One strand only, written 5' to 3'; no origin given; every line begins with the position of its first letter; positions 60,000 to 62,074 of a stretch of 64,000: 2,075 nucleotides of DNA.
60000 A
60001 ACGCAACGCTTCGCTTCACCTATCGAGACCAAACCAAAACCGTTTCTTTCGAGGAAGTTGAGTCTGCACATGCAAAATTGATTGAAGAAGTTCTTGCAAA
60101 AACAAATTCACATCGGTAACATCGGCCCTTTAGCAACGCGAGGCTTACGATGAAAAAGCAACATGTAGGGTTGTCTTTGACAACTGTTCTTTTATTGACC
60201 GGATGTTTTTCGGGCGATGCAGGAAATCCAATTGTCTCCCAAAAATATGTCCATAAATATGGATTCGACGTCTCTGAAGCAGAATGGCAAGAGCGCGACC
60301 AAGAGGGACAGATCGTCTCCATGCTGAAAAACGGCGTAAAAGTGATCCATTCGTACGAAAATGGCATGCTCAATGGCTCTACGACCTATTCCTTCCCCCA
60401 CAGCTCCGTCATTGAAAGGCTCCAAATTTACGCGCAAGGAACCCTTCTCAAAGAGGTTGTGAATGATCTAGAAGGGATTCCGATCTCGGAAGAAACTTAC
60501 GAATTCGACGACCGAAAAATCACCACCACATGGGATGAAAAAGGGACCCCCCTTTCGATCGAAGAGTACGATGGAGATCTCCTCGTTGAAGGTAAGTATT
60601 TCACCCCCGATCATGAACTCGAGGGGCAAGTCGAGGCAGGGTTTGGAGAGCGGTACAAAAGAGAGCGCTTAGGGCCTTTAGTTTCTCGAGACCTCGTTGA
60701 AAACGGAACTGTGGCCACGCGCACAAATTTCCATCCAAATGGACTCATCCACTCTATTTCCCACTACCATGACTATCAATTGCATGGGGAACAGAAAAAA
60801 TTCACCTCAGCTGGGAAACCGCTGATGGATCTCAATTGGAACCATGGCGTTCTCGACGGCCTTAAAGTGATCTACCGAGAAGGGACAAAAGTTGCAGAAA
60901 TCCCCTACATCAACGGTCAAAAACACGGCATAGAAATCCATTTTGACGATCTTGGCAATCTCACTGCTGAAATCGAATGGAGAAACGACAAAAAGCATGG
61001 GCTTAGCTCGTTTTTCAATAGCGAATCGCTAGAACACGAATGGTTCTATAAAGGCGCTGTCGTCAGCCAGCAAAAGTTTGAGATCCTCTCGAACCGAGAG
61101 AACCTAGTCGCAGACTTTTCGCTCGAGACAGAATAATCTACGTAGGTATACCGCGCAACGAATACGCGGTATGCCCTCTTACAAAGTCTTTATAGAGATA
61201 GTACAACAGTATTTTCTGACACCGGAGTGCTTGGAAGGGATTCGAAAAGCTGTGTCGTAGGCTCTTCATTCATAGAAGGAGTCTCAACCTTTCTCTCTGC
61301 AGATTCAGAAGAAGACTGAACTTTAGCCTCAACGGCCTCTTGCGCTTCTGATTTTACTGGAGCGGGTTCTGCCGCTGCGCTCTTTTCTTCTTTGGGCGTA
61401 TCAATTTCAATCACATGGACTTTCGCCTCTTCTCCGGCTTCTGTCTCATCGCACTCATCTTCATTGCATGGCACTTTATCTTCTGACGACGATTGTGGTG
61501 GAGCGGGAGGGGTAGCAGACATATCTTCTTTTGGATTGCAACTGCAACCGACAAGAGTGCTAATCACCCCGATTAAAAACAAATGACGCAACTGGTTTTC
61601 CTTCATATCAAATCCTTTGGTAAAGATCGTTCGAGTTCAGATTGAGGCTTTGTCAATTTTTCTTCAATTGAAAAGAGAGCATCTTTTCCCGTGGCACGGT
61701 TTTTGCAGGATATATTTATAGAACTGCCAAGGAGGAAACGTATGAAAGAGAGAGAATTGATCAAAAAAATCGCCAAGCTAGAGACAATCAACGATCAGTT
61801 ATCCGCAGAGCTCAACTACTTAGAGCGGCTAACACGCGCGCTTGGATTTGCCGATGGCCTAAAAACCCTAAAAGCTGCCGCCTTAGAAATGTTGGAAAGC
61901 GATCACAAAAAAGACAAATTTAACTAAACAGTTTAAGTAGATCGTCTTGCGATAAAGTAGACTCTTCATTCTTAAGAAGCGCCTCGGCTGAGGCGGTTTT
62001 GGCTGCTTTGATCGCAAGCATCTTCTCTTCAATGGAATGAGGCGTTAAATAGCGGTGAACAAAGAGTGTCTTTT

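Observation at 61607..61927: Consensus sigma-54 promoter driving a 61-aa coiled-coil ORF, in the same window as the sigma-54 activator pair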

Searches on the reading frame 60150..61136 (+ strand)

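Call 3: search_protein_families(library=pfam, proteins=[window:60150-61136:+], max_evalue=0.1)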
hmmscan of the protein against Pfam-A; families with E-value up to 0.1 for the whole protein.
window:60150-61136:+ (328 aa): 1 family
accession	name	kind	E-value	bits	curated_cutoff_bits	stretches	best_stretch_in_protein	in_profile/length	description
PF07661.19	MORN_2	-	1.1e-08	34.8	29.6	0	258-279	1-22/22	MORN repeat variant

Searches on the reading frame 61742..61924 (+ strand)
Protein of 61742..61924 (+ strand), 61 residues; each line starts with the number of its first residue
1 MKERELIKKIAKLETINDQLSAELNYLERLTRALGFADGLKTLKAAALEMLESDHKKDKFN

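Call 3: search_protein_families(library=pfam, proteins=[window:61742-61924:+], max_evalue=0.1)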
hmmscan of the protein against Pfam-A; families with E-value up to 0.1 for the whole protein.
window:61742-61924:+ (61 aa): 0 families

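Call 7: find_homologous_proteins(query=window:61742-61924:+, max_evalue=0.01)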
Query window:61742-61924:+ (61 aa): 276 proteins with E <= 0.01 among 276 candidates; the best 120 are listed.
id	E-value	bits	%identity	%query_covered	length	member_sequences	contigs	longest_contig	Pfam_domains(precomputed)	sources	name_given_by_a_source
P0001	9.1e-30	118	100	100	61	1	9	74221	-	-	-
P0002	1.7e-23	98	85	97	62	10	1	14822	-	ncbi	-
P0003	1.9e-23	98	83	97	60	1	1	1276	-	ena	-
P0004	4.0e-23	97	88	93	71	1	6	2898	-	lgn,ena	-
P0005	5.8e-23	97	81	97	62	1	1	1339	-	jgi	-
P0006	6.1e-23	97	79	100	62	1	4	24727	-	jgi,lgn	jgi:hypothetical protein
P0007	1.1e-22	96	81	97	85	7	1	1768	-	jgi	jgi:hypothetical protein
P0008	1.3e-22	96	88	95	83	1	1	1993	-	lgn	-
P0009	1.4e-22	95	83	97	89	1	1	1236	-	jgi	jgi:hypothetical protein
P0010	3.0e-22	94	88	92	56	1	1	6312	-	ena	-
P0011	3.1e-22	94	83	95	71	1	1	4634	-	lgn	-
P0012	3.6e-22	94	86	93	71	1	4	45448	-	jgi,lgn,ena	jgi:hypothetical protein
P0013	3.8e-22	94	84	95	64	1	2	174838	-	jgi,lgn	jgi:uncharacterized protein YunC (DUF1805 family)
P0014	5.5e-22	94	86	93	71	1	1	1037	-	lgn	-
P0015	5.7e-22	94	83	97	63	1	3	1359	-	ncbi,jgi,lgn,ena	jgi:hypothetical protein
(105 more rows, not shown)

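Call 23: search_protein_families(library=ncbifam, proteins=[window:61742-61924:+], max_evalue=0.01)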
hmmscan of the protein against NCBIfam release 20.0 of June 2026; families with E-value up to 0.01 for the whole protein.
window:61742-61924:+ (61 aa): 0 families

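Call 50: search_solved_structures(query=A1, max_evalue=10, show_alignments=2)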
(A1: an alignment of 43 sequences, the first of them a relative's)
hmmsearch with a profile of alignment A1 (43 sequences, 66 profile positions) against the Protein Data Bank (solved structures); distinct sequences matched with E-value up to 10: 5.
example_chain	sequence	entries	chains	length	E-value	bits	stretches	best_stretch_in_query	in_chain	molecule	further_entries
9s4q_Nn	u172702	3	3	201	0.065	16.3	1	8-29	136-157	Kinetochore-associated protein NNF1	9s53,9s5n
1u2u_A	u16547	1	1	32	0.24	14.5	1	5-29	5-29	General control protein GCN4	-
3hjl_A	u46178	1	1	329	0.39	13.8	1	3-57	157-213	Flagellar motor switch protein fliG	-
8hhf_B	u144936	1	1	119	0.45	13.6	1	11-28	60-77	Cell division protein FtsB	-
2spc_A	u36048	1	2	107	0.55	13.3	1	8-30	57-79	SPECTRIN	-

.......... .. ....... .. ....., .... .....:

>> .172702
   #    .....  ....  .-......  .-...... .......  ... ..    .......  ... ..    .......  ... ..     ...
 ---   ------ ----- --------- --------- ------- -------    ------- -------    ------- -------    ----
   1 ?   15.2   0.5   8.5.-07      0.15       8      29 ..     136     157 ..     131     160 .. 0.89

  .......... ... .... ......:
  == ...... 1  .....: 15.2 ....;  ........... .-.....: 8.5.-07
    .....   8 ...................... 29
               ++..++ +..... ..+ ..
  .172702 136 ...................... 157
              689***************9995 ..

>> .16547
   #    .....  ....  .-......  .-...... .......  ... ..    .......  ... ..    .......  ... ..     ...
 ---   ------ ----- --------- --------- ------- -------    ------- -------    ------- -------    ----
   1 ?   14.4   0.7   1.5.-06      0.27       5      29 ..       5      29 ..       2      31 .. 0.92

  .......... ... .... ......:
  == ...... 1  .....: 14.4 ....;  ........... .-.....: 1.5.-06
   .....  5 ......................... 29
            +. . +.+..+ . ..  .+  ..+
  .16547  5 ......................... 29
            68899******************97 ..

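Call 55: predict_structure(alignment_id=A1)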
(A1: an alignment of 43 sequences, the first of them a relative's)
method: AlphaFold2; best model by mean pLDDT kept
length: 61 residues; sequences in the alignment: 43
mean_pLDDT: 88.3   pTM: 0.58
mean pLDDT of the five models: 88.3, 87.7, 87.6, 85.3, 83.6
residues with pLDDT >= 90: 41; 70-90: 12; 50-70: 7; < 50: 1
segments of 3 or more residues with pLDDT < 50: none
pLDDT, mean of each block of 10 residues (from residue 1): 91 97 95 92 90 70 44
secondary structure, 60 per line:
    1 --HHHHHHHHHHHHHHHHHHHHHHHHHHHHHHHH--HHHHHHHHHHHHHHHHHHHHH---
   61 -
elements in order: H3-34 H37-57

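Call 57: fold_search(model_id=the predicted structure, library=pdb)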
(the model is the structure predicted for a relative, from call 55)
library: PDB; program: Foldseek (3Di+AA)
matches with E <= 10: 0; with E <= 0.001: 0
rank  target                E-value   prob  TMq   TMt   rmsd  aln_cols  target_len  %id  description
